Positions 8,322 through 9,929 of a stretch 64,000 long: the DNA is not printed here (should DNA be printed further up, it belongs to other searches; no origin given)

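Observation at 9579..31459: Locus A (about 21.5 kb) is bracketed by 298-bp near-identical direct repeats made from the tail of the neighbouring FAD-oxidoreductase gene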

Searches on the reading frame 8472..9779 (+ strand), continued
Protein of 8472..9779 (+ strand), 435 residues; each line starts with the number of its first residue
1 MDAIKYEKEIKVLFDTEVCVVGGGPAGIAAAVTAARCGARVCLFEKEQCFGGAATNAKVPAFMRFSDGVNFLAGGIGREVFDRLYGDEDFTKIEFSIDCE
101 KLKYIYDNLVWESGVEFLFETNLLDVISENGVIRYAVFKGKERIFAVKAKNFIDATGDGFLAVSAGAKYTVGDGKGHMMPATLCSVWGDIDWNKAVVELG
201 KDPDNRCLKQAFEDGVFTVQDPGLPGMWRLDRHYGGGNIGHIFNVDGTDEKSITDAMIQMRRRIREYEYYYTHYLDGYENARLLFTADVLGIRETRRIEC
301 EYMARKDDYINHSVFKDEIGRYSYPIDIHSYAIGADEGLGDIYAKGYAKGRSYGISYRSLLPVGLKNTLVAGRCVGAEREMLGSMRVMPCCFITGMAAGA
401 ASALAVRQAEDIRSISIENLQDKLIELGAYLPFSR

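Call 24: find_encoding_contigs(protein=P0001, flank=10000, max_places=10)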
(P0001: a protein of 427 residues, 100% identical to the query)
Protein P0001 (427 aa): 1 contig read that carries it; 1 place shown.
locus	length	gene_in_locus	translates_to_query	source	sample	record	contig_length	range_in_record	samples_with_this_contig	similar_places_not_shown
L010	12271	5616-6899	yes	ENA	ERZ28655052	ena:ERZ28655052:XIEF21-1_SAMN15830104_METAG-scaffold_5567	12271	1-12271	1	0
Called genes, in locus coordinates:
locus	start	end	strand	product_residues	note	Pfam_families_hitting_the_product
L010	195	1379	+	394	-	PF07470:Glyco_hydro_88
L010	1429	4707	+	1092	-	PF08124:Lyase_8_N, PF02278:Lyase_8, PF02884:Lyase_8_C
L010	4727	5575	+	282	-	PF20434:BD-FAE, PF07859:Abhydrolase_3, PF00326:Peptidase_S9 (weak)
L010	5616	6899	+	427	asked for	PF00890:FAD_binding_2, PF01134:GIDA (weak), PF01266:DAO (weak), PF03486:HI0933_like (weak), PF07992:Pyr_redox_2, PF12831:FAD_oxidored, PF13450:NAD_binding_8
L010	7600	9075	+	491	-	PF01547:SBP_bac_1, PF13416:SBP_bac_8 (weak)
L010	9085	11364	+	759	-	PF17853:GGDEF_2 (weak), PF00165:HTH_AraC (faint), PF12833:HTH_18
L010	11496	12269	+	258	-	?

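Call 39: find_encoding_contigs(protein=P0010, flank=10000, max_places=4)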
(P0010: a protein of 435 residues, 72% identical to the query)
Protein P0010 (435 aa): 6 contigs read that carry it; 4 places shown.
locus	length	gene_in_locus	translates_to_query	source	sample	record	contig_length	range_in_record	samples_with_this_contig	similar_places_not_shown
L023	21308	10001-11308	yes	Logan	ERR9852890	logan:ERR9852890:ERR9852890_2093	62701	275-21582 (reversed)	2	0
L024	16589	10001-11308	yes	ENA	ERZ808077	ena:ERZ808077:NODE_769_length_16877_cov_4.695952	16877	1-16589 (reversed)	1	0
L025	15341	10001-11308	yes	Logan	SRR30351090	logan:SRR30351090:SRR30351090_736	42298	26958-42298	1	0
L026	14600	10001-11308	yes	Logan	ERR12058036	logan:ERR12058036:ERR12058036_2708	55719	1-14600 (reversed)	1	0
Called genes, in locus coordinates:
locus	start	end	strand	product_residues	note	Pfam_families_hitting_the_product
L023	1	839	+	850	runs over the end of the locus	PF00150:Cellulase, PF03425:CBM_11 (faint)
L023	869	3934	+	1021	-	PF00395:SLH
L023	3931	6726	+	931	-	PF00395:SLH (faint)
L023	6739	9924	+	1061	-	PF00395:SLH (weak)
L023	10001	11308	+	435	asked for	PF01946:Thi4 (weak), PF00890:FAD_binding_2, PF01134:GIDA (weak), PF01266:DAO (weak), PF03486:HI0933_like (weak), PF07992:Pyr_redox_2, PF12831:FAD_oxidored, PF13450:NAD_binding_8, +1 more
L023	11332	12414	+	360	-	PF01074:Glyco_hydro_38N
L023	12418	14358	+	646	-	PF01074:Glyco_hydro_38N, PF09261:Alpha-mann_mid, PF07748:Glyco_hydro_38C, PF17677:Glyco_hydro38C2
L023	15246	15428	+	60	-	PF12728:HTH_17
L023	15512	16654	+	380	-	PF13102:Phage_int_SAM_5 (weak), PF14659:Phage_int_SAM_3, PF00589:Phage_integrase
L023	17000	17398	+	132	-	PF01475:FUR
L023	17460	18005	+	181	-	PF21349:RUBY_RBDX, PF27353:MJ0401 (weak), PF02915:Rubrerythrin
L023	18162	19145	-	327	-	PF03816:LytR_cpsA_psr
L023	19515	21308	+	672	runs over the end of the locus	PF13089:PP_kinase_N, PF02503:PP_kinase, PF17941:PP_kinase_C_1, PF13091:PLDc_2 (faint), PF13090:PP_kinase_C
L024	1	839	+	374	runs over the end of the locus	?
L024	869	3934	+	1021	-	PF00395:SLH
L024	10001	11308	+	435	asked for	PF01946:Thi4 (weak), PF00890:FAD_binding_2, PF01134:GIDA (weak), PF01266:DAO (weak), PF03486:HI0933_like (weak), PF07992:Pyr_redox_2, PF12831:FAD_oxidored, PF13450:NAD_binding_8, +1 more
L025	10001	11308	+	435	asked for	PF01946:Thi4 (weak), PF00890:FAD_binding_2, PF01134:GIDA (weak), PF01266:DAO (weak), PF03486:HI0933_like (weak), PF07992:Pyr_redox_2, PF12831:FAD_oxidored, PF13450:NAD_binding_8, +1 more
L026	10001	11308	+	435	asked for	PF01946:Thi4 (weak), PF00890:FAD_binding_2, PF01134:GIDA (weak), PF01266:DAO (weak), PF03486:HI0933_like (weak), PF07992:Pyr_redox_2, PF12831:FAD_oxidored, PF13450:NAD_binding_8, +1 more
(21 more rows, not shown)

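Call 40: find_encoding_contigs(protein=P0003, flank=10000, max_places=4)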
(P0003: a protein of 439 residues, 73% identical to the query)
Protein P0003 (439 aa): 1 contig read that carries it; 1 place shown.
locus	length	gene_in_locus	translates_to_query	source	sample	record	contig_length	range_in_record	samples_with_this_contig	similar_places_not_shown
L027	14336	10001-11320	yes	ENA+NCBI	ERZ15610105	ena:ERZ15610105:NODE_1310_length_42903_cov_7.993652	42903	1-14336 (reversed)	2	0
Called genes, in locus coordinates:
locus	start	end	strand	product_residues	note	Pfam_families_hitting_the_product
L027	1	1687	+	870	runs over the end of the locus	-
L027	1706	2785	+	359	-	-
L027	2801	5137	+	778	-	-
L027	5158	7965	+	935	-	-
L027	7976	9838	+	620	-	PF07940:Hepar_II_III_C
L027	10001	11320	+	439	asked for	PF01946:Thi4 (weak), PF00890:FAD_binding_2, PF01134:GIDA (weak), PF01266:DAO (weak), PF03486:HI0933_like (weak), PF07992:Pyr_redox_2 (weak), PF12831:FAD_oxidored, PF13450:NAD_binding_8, +1 more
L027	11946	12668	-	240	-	PF01479:S4, PF00849:PseudoU_synth_2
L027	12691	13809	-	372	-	PF00768:Peptidase_S11, PF07943:PBP5_C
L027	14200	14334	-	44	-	?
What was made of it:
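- PF12831 oxidoreductases are regularly the last gene of lyase-type loci, including one next to a heparinase II/III-like gene (call 40).
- Tried and rejected: Homolog contexts P0010 and P0003 were likewise uninformative (calls 39, 40).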

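Call 47: search_protein_families(library=ncbifam, proteins=[window:8472-9779:+], max_evalue=1)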
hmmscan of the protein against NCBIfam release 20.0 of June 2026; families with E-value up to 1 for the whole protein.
window:8472-9779:+ (435 aa): 132 families (the best 25 are shown)
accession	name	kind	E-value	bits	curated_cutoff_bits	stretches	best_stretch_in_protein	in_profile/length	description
TIGR03997.1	mycofact_OYE_2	equivalog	2.7e-10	39.3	793.15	1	16-68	380-433/645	mycofactocin system FadH/OYE family oxidoreductase 2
NF004789.0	PRK06134.1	subfamily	6.3e-09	34.9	747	1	14-56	11-53/581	FAD-dependent oxidoreductase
TIGR01372.1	soxA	subfamily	1.2e-08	33.2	1164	1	14-56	167-209/996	sarcosine oxidase subunit alpha family protein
TIGR02032.1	GG-red-SF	subfamily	1.8e-07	31.2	158.8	1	18-49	3-34/297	geranylgeranyl reductase family protein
NF045599.1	bili_reduct_long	exception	3.9e-07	28.7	750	1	16-60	382-426/641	bilirubin reductase, long form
NF005882.1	PRK07843.1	equivalog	5.2e-07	28.4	788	1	17-55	3-41/547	3-oxosteroid 1-dehydrogenase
TIGR03467.1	HpnE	equivalog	6.2e-07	29.1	283.05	1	18-59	1-42/430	hydroxysqualene dehydroxylase HpnE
TIGR01350.1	lipoamide_DH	equivalog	1.1e-06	27.7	408.8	1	16-60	2-46/461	dihydrolipoyl dehydrogenase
NF005510.0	PRK07121.1-3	subfamily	1.3e-06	27.4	481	1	14-55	21-62/492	FAD-binding protein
NF003585.0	PRK05249.1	equivalog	1.7e-06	26.9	465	1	15-56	6-47/464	Si-specific NAD(P)(+) transhydrogenase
TIGR03315.1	Se_ygfK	equivalog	2.3e-06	25.4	835.3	1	17-62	539-583/1012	putative selenate reductase subunit YgfK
NF005512.0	PRK07121.1-5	subfamily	4.7e-06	25.4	812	1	15-57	21-63/489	FAD-binding protein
NF040770.1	hetero_SS_HdrA2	exception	8e-06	24.2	1100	1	8-54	132-178/777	CoB-CoM heterodisulfide reductase HdrA2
NF005560.0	PRK07233.1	equivalog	8.3e-06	24.9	252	1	17-58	2-43/435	hypothetical protein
TIGR00275.1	TIGR00275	subfamily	8.8e-06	24.8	183.8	1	18-50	1-33/401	aminoacetone oxidase family FAD-binding enzyme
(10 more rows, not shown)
